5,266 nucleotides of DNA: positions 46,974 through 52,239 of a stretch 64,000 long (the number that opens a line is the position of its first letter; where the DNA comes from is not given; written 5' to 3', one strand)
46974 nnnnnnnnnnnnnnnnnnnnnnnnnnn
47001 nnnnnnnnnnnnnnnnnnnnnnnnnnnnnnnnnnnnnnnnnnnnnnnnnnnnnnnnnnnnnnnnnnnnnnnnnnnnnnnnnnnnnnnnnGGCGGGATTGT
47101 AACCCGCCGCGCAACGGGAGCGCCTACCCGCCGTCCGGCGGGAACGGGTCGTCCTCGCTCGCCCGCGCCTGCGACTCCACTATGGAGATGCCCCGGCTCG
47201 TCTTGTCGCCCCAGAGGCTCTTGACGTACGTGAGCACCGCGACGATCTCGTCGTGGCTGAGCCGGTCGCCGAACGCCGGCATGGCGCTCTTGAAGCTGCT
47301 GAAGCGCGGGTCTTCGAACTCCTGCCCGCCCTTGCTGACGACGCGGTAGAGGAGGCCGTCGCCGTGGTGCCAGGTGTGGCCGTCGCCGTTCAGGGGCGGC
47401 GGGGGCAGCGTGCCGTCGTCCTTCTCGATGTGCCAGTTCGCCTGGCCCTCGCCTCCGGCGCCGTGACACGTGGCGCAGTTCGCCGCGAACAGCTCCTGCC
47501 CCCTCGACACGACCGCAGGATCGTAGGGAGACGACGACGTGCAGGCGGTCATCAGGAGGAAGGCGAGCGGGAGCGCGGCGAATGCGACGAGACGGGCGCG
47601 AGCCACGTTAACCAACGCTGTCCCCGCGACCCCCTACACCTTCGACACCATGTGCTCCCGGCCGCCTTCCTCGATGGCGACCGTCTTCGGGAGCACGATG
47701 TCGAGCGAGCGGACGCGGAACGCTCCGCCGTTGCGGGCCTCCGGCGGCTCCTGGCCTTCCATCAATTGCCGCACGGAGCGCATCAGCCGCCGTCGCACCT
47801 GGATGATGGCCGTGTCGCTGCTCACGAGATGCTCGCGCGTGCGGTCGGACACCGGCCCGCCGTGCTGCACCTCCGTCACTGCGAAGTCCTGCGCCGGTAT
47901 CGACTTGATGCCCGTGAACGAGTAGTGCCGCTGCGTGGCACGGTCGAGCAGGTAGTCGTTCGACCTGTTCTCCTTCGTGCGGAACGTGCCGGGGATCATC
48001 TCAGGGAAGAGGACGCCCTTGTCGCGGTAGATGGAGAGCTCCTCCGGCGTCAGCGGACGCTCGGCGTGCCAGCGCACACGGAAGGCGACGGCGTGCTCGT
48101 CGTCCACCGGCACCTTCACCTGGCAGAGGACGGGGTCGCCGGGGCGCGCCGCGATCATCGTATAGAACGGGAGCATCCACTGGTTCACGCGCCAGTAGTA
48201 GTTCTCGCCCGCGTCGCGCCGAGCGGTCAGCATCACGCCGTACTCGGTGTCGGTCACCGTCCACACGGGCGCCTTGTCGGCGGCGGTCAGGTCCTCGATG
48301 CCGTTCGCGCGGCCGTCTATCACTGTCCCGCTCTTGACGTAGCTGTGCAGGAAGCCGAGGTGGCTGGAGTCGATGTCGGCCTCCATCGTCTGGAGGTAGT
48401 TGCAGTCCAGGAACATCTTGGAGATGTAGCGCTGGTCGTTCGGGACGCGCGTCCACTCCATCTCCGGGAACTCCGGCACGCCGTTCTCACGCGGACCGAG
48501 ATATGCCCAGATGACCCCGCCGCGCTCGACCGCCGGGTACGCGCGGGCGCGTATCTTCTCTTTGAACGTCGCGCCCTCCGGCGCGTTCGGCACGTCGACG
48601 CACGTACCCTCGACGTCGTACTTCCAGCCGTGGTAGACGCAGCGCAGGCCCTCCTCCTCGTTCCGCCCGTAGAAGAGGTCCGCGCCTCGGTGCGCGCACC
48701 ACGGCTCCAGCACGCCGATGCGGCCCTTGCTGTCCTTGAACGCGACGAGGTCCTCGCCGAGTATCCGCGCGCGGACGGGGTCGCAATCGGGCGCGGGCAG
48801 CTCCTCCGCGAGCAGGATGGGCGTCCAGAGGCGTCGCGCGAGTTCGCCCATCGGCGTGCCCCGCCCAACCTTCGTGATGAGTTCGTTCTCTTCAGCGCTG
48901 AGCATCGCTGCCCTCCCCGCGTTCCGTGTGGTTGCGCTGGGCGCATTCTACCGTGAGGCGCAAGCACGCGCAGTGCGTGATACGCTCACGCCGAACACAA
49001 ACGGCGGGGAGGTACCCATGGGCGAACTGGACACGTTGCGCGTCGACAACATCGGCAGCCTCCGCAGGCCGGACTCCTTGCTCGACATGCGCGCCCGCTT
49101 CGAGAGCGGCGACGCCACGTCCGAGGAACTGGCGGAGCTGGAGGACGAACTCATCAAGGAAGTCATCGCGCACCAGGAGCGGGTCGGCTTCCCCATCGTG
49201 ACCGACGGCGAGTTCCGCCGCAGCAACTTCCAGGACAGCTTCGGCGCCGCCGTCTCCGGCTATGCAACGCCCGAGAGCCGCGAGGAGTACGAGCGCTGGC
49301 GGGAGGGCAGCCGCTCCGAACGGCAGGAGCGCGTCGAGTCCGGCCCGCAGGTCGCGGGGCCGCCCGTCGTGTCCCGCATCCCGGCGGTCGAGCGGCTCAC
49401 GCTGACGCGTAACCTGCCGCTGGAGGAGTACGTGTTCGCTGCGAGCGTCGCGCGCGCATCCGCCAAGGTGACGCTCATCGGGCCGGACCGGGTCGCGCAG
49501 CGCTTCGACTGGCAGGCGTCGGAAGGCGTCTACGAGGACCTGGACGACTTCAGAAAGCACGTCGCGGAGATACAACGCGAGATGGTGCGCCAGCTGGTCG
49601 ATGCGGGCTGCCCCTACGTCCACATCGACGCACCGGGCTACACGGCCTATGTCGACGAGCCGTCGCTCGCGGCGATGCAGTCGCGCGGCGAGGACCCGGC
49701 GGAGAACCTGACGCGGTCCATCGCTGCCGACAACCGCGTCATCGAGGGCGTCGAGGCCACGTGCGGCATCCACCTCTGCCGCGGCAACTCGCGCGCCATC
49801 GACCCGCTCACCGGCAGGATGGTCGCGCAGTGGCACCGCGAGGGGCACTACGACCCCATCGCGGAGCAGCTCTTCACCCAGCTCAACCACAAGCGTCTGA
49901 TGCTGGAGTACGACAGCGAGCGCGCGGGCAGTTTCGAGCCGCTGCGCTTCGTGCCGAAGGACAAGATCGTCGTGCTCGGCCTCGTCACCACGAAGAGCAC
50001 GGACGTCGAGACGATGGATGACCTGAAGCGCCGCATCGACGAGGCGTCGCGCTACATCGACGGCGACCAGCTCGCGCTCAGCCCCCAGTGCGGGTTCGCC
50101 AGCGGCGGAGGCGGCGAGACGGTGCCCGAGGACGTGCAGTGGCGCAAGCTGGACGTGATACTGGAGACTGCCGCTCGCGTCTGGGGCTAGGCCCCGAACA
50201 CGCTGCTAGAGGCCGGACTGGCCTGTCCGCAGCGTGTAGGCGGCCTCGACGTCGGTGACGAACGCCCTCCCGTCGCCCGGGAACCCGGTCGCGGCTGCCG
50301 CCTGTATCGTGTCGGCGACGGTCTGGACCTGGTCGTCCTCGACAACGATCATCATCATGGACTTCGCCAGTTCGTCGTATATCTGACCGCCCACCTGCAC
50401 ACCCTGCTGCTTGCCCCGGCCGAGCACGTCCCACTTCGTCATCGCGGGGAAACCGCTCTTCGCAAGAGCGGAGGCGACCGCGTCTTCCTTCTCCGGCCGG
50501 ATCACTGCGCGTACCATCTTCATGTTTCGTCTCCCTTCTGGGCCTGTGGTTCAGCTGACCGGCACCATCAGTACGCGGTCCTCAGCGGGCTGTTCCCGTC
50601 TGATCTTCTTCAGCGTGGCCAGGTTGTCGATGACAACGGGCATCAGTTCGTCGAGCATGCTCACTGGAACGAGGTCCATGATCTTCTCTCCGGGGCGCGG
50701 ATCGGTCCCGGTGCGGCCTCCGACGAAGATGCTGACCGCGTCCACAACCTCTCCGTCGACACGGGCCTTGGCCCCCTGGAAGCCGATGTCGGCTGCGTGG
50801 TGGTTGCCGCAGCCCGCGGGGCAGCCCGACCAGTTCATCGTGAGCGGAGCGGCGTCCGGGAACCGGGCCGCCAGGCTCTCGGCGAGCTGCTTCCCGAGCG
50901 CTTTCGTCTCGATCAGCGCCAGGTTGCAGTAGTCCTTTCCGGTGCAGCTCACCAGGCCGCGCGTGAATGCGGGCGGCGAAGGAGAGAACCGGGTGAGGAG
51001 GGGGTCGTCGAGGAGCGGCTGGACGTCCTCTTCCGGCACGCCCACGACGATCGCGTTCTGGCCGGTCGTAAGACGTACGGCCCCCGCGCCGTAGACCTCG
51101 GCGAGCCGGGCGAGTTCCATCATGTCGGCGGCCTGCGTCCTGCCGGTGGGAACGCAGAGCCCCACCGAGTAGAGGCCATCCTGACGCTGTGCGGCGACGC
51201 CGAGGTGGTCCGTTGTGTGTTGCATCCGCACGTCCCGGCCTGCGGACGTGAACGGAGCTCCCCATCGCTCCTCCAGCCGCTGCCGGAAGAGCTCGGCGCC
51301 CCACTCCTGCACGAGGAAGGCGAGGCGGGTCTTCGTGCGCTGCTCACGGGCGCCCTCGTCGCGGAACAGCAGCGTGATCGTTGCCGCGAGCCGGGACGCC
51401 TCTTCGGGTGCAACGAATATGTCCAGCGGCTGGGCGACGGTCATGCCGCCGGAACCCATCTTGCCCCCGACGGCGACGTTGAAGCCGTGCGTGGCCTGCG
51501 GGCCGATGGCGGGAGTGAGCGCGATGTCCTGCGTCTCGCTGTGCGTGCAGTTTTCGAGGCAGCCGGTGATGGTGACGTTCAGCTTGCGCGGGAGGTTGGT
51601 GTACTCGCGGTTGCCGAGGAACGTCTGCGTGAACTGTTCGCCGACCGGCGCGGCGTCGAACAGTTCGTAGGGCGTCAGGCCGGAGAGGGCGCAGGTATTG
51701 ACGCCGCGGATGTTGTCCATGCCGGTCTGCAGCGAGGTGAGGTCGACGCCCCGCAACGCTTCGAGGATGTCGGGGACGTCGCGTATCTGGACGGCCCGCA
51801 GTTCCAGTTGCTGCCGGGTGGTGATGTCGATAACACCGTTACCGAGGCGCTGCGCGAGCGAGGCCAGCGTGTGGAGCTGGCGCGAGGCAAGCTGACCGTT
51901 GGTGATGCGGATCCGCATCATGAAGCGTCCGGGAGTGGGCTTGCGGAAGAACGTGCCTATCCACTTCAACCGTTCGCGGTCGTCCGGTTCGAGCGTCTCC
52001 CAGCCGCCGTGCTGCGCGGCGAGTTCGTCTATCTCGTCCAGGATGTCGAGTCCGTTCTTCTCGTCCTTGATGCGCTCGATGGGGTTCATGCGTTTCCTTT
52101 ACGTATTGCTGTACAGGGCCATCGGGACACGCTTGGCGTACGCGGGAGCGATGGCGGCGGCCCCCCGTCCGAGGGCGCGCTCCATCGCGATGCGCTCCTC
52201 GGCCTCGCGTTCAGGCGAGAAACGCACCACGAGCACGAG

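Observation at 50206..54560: Nitrate-assimilation operon with a sulfite-oxidase-fold Moco protein where a nitrate reductase is expected, framed by two PII-like genes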

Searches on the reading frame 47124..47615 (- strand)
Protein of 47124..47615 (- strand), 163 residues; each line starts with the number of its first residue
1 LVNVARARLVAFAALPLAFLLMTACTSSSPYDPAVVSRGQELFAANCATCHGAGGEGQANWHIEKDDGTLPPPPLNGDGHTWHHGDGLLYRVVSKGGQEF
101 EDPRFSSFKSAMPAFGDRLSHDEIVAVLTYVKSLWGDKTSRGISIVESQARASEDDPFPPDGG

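Call 29: search_protein_families(library=pfam, proteins=[window:47124-47615:-], max_evalue=0.001)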
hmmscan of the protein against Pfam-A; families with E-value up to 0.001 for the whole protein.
window:47124-47615:- (163 aa): 2 families
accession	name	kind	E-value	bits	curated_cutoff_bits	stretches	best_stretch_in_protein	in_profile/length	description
PF00034.26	Cytochrom_C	-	1.7e-14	55.3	21.3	1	37-135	2-90/90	Cytochrome c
PF13442.11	Cytochrome_CBB3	-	8.9e-13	48.8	27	1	36-131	3-68/68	Cytochrome C oxidase, cbb3-type, subunit III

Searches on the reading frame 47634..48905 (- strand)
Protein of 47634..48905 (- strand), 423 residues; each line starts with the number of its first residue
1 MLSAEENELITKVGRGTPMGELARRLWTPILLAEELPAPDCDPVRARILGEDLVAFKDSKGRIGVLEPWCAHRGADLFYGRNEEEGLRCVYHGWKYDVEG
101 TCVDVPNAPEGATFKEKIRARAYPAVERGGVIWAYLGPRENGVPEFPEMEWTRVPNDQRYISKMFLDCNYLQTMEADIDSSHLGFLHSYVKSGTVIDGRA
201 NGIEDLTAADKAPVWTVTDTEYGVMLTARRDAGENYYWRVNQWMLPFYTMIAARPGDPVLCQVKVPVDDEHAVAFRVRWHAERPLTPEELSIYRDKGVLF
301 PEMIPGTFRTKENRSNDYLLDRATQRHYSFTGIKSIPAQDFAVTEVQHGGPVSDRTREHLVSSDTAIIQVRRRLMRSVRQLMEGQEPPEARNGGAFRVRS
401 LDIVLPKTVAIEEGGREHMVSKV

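Call 29: search_protein_families(library=pfam, proteins=[window:47634-48905:-], max_evalue=0.001)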
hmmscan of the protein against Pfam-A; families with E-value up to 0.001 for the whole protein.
window:47634-48905:- (423 aa): 3 families
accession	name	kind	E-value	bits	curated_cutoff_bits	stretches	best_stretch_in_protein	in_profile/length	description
PF19301.5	LigXa_C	-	2.1e-37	129.4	27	1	134-408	1-278/304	LigXa C-terminal domain like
PF00355.32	Rieske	-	1e-17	64.2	20.3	1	27-114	2-87/88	Rieske [2Fe-2S] domain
PF19112.6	VanA_C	-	0.00028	21.5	23.5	0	331-378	142-191/193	Vanillate O-demethylase oxygenase C-terminal domain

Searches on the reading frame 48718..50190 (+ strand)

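Call 29: search_protein_families(library=pfam, proteins=[window:48718-50190:+], max_evalue=0.001)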
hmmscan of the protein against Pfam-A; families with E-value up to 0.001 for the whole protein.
window:48718-50190:+ (490 aa): 1 family
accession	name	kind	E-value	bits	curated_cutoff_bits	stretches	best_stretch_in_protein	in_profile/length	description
PF01717.24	Meth_synt_2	-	1.4e-14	54.6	21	2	111-311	5-177/324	Cobalamin-independent synthase, Catalytic domain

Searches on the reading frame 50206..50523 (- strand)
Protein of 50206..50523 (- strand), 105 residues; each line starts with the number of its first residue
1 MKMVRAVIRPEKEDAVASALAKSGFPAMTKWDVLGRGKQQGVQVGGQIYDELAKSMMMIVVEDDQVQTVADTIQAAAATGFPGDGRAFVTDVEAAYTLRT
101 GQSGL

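Call 3: search_protein_families(library=pfam, proteins=[window:50206-50523:-], max_evalue=0.01)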
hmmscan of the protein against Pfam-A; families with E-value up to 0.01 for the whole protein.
window:50206-50523:- (105 aa): 1 family
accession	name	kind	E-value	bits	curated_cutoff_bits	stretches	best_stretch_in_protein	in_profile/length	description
PF00543.27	P-II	-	3.2e-25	88.9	25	1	1-101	1-101/102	Nitrogen regulatory protein P-II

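Call 4: search_protein_families(library=ncbifam, proteins=[window:50206-50523:-], max_evalue=0.01)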
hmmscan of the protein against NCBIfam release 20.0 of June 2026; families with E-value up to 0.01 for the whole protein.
window:50206-50523:- (105 aa): 3 families
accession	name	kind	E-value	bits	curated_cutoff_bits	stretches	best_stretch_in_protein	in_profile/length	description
NF008111.0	PRK10858.1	equivalog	1.4e-16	60.9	202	1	1-102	1-106/112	nitrogen regulatory protein P-II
NF007946.0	PRK10665.1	equivalog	3.7e-13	50.2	181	1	1-103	1-107/112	P-II family nitrogen regulator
NF045581.1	PG0541_fam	equivalog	5e-05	23.2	45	1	3-75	2-75/91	PG0541 family transporter-associated protein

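Call 46: search_dna_similar(query=window:50206-50523:-, collection=plasmids, mode=protein, max_rows=25, max_evalue=0.001)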
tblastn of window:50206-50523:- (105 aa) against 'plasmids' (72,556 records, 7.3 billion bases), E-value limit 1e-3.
Records with a match: 103; places in all: 134; records where one place covers at least 80% of the query: 103.
Best place of each record, by identity: <60% 103.
By first word of the organism name: Acinetobacter 22; Clostridium 9; Escherichia 7; Bradyrhizobium 7; Paracoccus 5; Nitratidesulfovibrio 4; Enterococcus 4; Klebsiella 4; Ralstonia 4; Azospirillum 4; and 24 more.
By predicted mobility (MOB-suite, as given by PLSDB): non-mobilizable 72; mobilizable 27; conjugative 4.
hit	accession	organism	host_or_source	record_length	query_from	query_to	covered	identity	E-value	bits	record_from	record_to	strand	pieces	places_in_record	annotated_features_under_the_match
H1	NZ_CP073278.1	Clostridium butyricum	Homo sapiens,cell culture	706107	1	105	100%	48.6%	2e-17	83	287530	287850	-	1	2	P-II family nitrogen regulator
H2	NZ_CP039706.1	Clostridium butyricum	Homo sapiens,isolation from The first ...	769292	1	105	100%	48.6%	2e-17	83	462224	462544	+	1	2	P-II family nitrogen regulator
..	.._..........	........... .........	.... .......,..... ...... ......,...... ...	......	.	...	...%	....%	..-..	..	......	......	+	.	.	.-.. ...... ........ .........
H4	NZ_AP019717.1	Clostridium butyricum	-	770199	1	105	100%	48.6%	2e-17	83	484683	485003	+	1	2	P-II family nitrogen regulator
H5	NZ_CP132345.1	Clostridium butyricum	Homo sapiens,Faeces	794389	1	105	100%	48.6%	2e-17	83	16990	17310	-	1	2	P-II family nitrogen regulator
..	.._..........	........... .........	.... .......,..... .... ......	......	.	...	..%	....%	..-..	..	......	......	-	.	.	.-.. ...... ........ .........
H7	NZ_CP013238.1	Clostridium butyricum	Microbial isolate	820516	1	101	96%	49.5%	5e-17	81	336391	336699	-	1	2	P-II family nitrogen regulator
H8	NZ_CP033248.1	Clostridium butyricum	environment swab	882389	1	101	96%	49.5%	5e-17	81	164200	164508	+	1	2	P-II family nitrogen regulator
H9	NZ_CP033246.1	Clostridium butyricum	Homo sapiens,stool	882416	1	101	96%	49.5%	5e-17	81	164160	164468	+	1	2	P-II family nitrogen regulator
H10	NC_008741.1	Nitratidesulfovibrio vulgaris DP4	-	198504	1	101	96%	46.7%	8e-16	78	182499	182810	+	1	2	P-II family nitrogen regulator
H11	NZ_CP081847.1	Enterococcus raffinosus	Homo sapiens,feces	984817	1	105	100%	44.4%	2e-15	77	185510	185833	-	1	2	P-II family nitrogen regulator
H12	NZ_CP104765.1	Enterococcus raffinosus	Homo sapiens,urine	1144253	1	105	100%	44.4%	2e-15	77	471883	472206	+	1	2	record has no annotation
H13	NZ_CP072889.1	Enterococcus raffinosus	stream/river surface water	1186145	1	105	100%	44.4%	2e-15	77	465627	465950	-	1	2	record has no annotation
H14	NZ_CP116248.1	Nitratidesulfovibrio vulgaris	swine finishing facility waste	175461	1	101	96%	46.2%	2e-16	79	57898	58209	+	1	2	P-II family nitrogen regulator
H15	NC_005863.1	Nitratidesulfovibrio vulgaris str. Hildenborough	-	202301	1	101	96%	46.2%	4e-16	79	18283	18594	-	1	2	P-II family nitrogen regulator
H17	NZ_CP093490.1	Klebsiella pneumoniae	Homo sapiens,Isolated from blood of a ...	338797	1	103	98%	43.0%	9e-10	61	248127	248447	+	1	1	glnB: nitrogen regulatory protein P-II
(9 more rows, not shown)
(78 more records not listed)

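Call 48: get_annotated_region(hit=H15, flank=3500)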
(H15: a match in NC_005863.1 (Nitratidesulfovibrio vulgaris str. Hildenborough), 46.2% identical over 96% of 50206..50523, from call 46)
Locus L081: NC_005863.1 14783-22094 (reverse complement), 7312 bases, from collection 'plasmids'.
description: Nitratidesulfovibrio vulgaris str. Hildenborough plasmid pDV, complete sequence
organism: Nitratidesulfovibrio vulgaris str. Hildenborough (NCBI taxid 882)
taxonomy: Bacteria; Thermodesulfobacteriota; Desulfovibrionia; Desulfovibrionales; Desulfovibrionaceae; Nitratidesulfovibrio; Nitratidesulfovibrio vulgaris; Nitratidesulfovibrio vulgaris str. Hildenborough
host: -; source: -; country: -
typing (MOB-suite, as given by PLSDB): non-mobilizable
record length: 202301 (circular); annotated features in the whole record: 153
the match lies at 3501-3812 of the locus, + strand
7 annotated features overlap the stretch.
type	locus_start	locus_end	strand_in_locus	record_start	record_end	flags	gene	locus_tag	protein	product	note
CDS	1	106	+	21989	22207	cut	-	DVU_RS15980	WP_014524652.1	hypothetical protein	-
CDS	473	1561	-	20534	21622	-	-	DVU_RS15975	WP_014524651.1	homocitrate synthase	-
CDS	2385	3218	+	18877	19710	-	nifH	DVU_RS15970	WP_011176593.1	nitrogenase iron protein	GO:0009399 - nitrogen fixation [Evidence IEA]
CDS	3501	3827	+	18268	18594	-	-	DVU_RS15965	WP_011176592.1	P-II family nitrogen regulator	-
CDS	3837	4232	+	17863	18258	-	-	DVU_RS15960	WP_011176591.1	P-II family nitrogen regulator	-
CDS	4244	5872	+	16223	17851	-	nifD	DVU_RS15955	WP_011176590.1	nitrogenase molybdenum-iron protein alpha chain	GO:0009399 - nitrogen fixation [Evidence IEA]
CDS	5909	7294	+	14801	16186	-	nifK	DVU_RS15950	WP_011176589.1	nitrogenase molybdenum-iron protein subunit beta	GO:0009399 - nitrogen fixation [Evidence IEA]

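Call 49: get_annotated_region(hit=H1, flank=3500)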
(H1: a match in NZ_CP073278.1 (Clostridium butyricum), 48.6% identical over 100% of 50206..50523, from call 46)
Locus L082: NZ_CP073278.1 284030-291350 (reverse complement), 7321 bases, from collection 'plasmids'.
description: Clostridium butyricum strain CBUT plasmid unnamed, complete sequence
organism: Clostridium butyricum (NCBI taxid 1492)
taxonomy: Bacteria; Bacillota; Clostridia; Eubacteriales; Clostridiaceae; Clostridium; Clostridium butyricum
host: -; source: Homo sapiens,cell culture; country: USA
typing (MOB-suite, as given by PLSDB): non-mobilizable
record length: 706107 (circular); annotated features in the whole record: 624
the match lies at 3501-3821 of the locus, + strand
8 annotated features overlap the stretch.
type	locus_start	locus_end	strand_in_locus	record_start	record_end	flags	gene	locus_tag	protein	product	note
CDS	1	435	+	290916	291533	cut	-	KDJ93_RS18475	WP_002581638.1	Fe-only nitrogenase accessory AnfO family protein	-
CDS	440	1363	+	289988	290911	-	-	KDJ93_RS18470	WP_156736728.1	hypothetical protein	-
CDS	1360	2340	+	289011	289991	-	-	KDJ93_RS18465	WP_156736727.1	helix-turn-helix transcriptional regulator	-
CDS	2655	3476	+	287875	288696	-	nifH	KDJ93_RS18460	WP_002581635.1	nitrogenase iron protein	GO:0009399 - nitrogen fixation [Evidence IEA]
CDS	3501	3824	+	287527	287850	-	-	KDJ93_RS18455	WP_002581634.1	P-II family nitrogen regulator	-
CDS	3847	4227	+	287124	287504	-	-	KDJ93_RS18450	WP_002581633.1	P-II family nitrogen regulator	-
CDS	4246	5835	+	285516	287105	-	-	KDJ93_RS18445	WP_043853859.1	nitrogenase component I subunit alpha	-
CDS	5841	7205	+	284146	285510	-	-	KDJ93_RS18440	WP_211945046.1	nitrogenase component 1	-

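Call 50: get_annotated_region(hit=H17, flank=300)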
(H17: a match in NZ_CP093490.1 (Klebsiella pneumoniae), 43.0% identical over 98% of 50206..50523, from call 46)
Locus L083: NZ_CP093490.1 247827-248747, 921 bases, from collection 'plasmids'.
description: Klebsiella pneumoniae strain VA126 plasmid pVA126-339, complete sequence
organism: Klebsiella pneumoniae (NCBI taxid 573)
taxonomy: Bacteria; Pseudomonadota; Gammaproteobacteria; Enterobacterales; Enterobacteriaceae; Klebsiella; Klebsiella pneumoniae
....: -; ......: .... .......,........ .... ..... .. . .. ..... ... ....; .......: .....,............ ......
typing (MOB-suite, as given by PLSDB): non-mobilizable
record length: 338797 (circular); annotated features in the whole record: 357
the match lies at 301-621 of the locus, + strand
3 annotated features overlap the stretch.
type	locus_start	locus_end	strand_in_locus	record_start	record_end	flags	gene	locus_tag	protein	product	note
CDS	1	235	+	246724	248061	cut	glrR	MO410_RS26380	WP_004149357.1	two-component system response regulator GlrR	GO:0000160 - phosphorelay signal transduction system [Evidence IEA]; GO:0006355 - regulation of DNA-templated ...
CDS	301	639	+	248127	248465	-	glnB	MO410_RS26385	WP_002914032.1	nitrogen regulatory protein P-II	-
CDS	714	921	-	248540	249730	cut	hmpA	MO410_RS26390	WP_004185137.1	NO-inducible flavohemoprotein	GO:0051409 - response to nitrosative stress [Evidence IEA]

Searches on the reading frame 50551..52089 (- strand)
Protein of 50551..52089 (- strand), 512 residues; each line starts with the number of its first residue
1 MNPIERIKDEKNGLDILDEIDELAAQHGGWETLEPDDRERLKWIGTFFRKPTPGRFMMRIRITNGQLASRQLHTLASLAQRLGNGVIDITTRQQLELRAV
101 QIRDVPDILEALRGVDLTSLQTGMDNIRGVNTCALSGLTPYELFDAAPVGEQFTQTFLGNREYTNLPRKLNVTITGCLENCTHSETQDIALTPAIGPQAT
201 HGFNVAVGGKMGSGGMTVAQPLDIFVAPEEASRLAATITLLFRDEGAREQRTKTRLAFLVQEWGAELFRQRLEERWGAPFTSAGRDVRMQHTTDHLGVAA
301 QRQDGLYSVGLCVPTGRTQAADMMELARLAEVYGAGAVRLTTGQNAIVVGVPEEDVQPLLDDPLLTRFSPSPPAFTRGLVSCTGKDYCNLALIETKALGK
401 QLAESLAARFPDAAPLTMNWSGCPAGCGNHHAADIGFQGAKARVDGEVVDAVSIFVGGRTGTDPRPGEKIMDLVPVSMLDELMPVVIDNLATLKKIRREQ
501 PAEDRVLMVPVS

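Call 3: search_protein_families(library=pfam, proteins=[window:50551-52089:-], max_evalue=0.01)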
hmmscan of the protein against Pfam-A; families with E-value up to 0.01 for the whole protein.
window:50551-52089:- (512 aa): 2 families
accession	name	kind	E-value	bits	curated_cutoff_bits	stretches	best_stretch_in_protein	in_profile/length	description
PF01077.27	NIR_SIR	-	6.7e-52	175.5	27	2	124-279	2-157/158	Nitrite and sulphite reductase 4Fe-4S domain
PF03460.22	NIR_SIR_ferr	-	6.8e-36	122.3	24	2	301-362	3-65/69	Nitrite/Sulfite reductase ferredoxin-like half domain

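Call 4: search_protein_families(library=ncbifam, proteins=[window:50551-52089:-], max_evalue=0.01)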
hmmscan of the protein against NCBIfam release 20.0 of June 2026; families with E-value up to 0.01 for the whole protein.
window:50551-52089:- (512 aa): 11 families
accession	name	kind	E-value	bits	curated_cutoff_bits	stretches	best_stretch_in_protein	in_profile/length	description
NF007125.0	PRK09566.1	equivalog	4.7e-154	513.6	594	1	2-490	13-506/513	ferredoxin--nitrite reductase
NF007126.0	PRK09567.1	equivalog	8.8e-96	321.3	523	1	4-488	68-558/595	NirA family protein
TIGR02435.1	CobG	equivalog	1.9e-56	191.7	234.8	1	56-441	18-385/388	precorrin-3B synthase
NF010029.0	PRK13504.1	equivalog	9.1e-45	153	457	2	164-442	213-504/575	NADPH-dependent assimilatory sulfite reductase hemoprotein subunit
TIGR02041.1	CysI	equivalog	4.5e-32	111.2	756.55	2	164-440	192-479/541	assimilatory sulfite reductase (NADPH) hemoprotein subunit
TIGR02042.1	sir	equivalog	3.8e-28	97.9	731.5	2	165-440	222-510/581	sulfite reductase, ferredoxin dependent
TIGR02374.1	nitri_red_nirB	equivalog_domain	1.5e-26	93.1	578.35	2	281-471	535-716/794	nitrite reductase large subunit NirB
TIGR02912.1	sulfite_red_C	equivalog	5.5e-22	78.2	324.1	2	53-192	18-159/314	sulfite reductase subunit C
TIGR02066.1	dsrB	equivalog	2e-18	66.6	341.5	2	300-440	24-168/341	dissimilatory-type sulfite reductase subunit beta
TIGR02064.1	dsrA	equivalog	4.6e-13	48.8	392.85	2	57-190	83-218/402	dissimilatory-type sulfite reductase subunit alpha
NF011565.0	PRK14989.1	subfamily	6e-13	47.7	883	2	56-216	565-712/847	nitrite reductase large subunit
